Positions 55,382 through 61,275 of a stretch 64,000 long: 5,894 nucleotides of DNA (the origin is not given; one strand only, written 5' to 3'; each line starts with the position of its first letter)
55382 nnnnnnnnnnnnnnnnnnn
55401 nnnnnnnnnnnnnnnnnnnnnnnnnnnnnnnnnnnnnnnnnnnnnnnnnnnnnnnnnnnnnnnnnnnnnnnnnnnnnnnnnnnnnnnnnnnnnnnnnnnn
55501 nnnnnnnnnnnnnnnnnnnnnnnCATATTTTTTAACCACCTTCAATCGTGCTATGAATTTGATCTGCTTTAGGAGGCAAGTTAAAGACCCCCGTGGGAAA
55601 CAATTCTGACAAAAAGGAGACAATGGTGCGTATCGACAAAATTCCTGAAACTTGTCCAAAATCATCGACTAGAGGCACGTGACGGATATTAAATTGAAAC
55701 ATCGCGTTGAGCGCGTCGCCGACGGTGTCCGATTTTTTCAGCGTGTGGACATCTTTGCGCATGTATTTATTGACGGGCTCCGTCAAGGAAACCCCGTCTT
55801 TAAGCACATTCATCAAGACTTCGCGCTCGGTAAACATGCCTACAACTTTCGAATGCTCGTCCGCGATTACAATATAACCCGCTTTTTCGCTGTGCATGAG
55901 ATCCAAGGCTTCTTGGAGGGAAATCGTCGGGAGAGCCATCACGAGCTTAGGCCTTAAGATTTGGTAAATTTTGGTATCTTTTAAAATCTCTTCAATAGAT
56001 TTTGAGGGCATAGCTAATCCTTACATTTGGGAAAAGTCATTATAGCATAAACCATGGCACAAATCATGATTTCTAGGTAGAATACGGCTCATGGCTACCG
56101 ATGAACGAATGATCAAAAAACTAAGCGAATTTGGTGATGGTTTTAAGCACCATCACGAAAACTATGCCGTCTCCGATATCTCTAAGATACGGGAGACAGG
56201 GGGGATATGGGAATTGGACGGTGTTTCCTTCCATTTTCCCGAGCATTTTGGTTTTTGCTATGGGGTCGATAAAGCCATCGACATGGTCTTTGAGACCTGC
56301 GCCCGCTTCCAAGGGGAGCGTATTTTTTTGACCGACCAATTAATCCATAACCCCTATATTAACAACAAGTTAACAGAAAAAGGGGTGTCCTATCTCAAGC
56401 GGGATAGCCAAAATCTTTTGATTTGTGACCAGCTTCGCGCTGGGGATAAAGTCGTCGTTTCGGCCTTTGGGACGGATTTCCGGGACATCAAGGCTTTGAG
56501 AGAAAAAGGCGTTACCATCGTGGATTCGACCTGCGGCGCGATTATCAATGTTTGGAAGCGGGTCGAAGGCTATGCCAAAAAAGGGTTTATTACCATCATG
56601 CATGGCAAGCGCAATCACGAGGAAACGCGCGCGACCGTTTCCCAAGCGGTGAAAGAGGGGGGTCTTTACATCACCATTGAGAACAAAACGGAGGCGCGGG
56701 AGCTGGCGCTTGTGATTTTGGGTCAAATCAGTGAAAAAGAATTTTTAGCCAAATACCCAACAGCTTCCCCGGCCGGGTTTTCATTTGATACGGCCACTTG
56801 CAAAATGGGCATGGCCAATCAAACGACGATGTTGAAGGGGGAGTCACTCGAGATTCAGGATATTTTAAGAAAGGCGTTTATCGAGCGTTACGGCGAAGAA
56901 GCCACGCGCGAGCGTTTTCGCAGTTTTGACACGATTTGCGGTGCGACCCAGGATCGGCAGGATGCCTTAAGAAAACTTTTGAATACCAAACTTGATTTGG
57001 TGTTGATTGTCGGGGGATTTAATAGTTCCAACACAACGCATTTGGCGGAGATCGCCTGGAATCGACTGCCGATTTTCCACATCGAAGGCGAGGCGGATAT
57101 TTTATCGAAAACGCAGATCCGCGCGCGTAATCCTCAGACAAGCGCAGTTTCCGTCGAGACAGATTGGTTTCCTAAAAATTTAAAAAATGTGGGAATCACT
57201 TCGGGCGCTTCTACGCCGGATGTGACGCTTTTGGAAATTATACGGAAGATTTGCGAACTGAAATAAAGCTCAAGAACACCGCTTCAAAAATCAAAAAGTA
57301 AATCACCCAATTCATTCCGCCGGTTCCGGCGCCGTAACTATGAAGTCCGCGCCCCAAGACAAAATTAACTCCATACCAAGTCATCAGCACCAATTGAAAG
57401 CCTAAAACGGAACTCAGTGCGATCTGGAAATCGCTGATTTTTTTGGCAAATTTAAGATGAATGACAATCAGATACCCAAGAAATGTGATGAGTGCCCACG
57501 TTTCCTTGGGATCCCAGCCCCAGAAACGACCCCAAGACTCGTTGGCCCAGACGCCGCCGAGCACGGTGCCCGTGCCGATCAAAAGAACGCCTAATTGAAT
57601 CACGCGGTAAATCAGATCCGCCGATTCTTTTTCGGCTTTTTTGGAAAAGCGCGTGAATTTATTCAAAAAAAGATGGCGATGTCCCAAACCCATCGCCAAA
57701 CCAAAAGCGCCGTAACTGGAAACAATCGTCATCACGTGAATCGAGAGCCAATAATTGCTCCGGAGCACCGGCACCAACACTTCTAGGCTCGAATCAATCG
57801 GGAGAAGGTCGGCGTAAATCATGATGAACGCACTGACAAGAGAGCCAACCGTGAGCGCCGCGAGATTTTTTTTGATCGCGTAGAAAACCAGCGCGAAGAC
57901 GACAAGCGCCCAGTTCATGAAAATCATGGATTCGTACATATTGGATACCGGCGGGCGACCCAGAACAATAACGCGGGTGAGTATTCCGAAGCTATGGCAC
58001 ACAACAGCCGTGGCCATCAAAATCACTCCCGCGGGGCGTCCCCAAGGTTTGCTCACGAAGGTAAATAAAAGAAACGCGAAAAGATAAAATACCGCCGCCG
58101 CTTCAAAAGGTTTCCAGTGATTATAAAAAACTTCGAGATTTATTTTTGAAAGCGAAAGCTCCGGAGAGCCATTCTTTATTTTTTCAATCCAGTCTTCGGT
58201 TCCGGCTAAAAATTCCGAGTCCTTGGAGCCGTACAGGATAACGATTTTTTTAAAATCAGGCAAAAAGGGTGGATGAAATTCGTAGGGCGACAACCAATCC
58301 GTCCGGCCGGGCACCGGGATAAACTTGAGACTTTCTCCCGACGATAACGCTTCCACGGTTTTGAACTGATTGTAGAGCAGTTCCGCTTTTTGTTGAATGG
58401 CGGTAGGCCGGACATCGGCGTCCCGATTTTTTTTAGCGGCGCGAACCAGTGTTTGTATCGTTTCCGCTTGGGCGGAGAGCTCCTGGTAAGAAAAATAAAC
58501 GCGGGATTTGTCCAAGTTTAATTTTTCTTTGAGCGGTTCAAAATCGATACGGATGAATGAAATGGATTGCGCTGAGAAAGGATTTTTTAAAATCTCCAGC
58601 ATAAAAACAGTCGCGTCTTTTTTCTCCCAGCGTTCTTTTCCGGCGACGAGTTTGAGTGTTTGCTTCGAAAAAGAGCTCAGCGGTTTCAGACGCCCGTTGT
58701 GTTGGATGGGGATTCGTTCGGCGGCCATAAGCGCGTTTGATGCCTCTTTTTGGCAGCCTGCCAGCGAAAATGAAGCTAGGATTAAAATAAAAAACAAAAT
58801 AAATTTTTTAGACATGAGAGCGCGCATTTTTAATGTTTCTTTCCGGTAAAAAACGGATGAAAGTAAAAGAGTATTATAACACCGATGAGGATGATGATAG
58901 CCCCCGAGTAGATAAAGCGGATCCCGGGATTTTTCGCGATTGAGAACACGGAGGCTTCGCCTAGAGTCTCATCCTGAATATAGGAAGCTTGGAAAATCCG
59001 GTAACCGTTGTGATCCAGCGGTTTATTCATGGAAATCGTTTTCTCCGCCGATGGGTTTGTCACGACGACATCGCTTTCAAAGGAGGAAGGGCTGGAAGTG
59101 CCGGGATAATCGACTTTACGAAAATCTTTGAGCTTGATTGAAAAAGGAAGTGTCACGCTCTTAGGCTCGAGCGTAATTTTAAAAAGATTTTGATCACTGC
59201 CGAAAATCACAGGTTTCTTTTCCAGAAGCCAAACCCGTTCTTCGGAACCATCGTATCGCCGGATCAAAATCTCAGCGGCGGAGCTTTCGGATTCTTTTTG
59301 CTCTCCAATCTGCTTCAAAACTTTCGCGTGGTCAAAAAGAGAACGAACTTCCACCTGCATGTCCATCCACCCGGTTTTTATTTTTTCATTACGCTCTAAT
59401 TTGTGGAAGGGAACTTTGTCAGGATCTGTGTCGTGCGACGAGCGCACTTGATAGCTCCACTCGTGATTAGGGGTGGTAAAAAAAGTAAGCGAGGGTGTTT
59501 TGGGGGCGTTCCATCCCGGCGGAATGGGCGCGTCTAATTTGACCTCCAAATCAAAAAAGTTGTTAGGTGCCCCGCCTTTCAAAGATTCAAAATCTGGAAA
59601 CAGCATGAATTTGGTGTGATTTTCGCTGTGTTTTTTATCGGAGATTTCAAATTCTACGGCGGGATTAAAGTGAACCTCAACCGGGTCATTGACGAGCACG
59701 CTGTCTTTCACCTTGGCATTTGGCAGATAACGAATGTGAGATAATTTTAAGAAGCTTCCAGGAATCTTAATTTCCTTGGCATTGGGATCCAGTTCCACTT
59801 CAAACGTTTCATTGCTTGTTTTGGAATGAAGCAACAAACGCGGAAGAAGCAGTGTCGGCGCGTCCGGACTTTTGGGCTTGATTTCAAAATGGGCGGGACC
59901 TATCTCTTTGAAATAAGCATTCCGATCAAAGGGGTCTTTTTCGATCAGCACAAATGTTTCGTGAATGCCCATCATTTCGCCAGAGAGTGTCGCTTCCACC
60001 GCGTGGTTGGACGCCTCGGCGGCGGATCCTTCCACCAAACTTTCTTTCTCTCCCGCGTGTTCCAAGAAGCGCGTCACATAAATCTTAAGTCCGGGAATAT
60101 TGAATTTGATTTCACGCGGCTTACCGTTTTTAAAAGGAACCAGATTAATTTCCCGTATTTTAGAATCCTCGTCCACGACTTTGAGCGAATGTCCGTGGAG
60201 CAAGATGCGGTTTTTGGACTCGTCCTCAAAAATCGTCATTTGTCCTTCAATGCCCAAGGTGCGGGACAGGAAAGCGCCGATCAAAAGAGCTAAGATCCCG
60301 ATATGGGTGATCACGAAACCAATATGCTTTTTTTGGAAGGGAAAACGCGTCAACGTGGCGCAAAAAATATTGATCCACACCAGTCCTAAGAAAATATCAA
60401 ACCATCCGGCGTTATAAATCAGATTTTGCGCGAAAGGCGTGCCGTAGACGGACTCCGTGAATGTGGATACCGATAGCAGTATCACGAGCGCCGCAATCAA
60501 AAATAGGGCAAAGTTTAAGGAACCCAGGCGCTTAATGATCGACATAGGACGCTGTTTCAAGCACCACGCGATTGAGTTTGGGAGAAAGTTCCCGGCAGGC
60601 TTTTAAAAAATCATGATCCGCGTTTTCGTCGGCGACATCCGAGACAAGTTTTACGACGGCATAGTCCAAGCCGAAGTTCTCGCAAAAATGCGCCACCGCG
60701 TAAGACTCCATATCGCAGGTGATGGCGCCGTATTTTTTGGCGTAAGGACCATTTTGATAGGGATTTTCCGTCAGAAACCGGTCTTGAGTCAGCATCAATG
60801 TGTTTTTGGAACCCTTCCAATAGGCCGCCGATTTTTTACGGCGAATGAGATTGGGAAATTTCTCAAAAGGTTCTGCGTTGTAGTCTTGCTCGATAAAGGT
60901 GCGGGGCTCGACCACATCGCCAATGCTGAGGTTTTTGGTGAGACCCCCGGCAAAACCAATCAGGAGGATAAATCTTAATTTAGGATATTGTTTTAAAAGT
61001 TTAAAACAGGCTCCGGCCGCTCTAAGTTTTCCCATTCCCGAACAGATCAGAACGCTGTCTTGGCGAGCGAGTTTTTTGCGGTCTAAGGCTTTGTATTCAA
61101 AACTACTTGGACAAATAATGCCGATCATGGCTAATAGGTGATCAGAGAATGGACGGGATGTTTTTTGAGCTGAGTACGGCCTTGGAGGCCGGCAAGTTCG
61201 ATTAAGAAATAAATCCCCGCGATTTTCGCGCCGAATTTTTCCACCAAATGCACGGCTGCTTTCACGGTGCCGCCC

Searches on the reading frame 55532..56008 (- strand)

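Call 45: search_protein_families(library=pfam, proteins=[window:55532-56008:-], max_evalue=0.00001)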
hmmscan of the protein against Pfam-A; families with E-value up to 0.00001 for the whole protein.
window:55532-56008:- (158 aa): 1 family
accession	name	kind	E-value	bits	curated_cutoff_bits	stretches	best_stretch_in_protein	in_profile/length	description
PF00571.33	CBS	-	3.4e-22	79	24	2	80-134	2-56/57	CBS domain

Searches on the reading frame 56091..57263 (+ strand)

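Call 45: search_protein_families(library=pfam, proteins=[window:56091-57263:+], max_evalue=0.00001)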
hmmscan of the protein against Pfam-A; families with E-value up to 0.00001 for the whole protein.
window:56091-57263:+ (391 aa): 1 family
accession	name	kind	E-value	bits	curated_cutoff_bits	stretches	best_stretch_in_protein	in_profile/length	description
PF02401.23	LYTB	-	4e-64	216.9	24.5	1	51-387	5-266/267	LytB protein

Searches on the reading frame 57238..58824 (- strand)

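Call 45: search_protein_families(library=pfam, proteins=[window:57238-58824:-], max_evalue=0.00001)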
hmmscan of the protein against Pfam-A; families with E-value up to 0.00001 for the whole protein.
window:57238-58824:- (528 aa): 1 family
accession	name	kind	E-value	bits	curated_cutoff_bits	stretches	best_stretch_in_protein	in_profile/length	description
PF01578.25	Cytochrom_C_asm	-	2.1e-33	116.2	29.9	1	293-490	1-208/212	Cytochrome C assembly protein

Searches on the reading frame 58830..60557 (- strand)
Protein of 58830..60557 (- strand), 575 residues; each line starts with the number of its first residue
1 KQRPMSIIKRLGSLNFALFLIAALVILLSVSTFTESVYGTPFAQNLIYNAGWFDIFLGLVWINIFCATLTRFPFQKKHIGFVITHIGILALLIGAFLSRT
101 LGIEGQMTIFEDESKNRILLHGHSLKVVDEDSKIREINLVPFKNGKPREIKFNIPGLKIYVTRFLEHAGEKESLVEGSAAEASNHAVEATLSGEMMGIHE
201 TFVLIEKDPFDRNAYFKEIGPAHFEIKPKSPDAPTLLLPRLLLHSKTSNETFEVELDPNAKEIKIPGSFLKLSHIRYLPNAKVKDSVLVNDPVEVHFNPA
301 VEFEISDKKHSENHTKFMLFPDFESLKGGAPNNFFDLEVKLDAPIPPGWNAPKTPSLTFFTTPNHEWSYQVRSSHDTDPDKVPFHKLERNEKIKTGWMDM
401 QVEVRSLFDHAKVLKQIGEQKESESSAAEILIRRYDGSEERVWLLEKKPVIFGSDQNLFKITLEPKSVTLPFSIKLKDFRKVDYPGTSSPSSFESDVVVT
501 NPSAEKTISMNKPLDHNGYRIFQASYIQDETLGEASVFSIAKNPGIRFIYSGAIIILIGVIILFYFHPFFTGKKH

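Call 45: search_protein_families(library=pfam, proteins=[window:58830-60557:-], max_evalue=0.00001)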
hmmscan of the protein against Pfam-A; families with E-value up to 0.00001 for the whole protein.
window:58830-60557:- (575 aa): 1 family
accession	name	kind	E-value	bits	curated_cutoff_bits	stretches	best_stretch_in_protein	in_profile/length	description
PF05140.19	ResB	-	1.1e-23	84.3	24.6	1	462-529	197-268/486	ResB-like family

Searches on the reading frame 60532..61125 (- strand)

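Call 45: search_protein_families(library=pfam, proteins=[window:60532-61125:-], max_evalue=0.00001)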
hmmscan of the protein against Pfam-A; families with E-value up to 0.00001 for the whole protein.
window:60532-61125:- (197 aa): 1 family
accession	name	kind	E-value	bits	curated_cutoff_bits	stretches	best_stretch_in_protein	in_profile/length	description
PF01048.26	PNP_UDP_1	-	6.3e-22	78.6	25.1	1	19-189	39-229/233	Phosphorylase superfamily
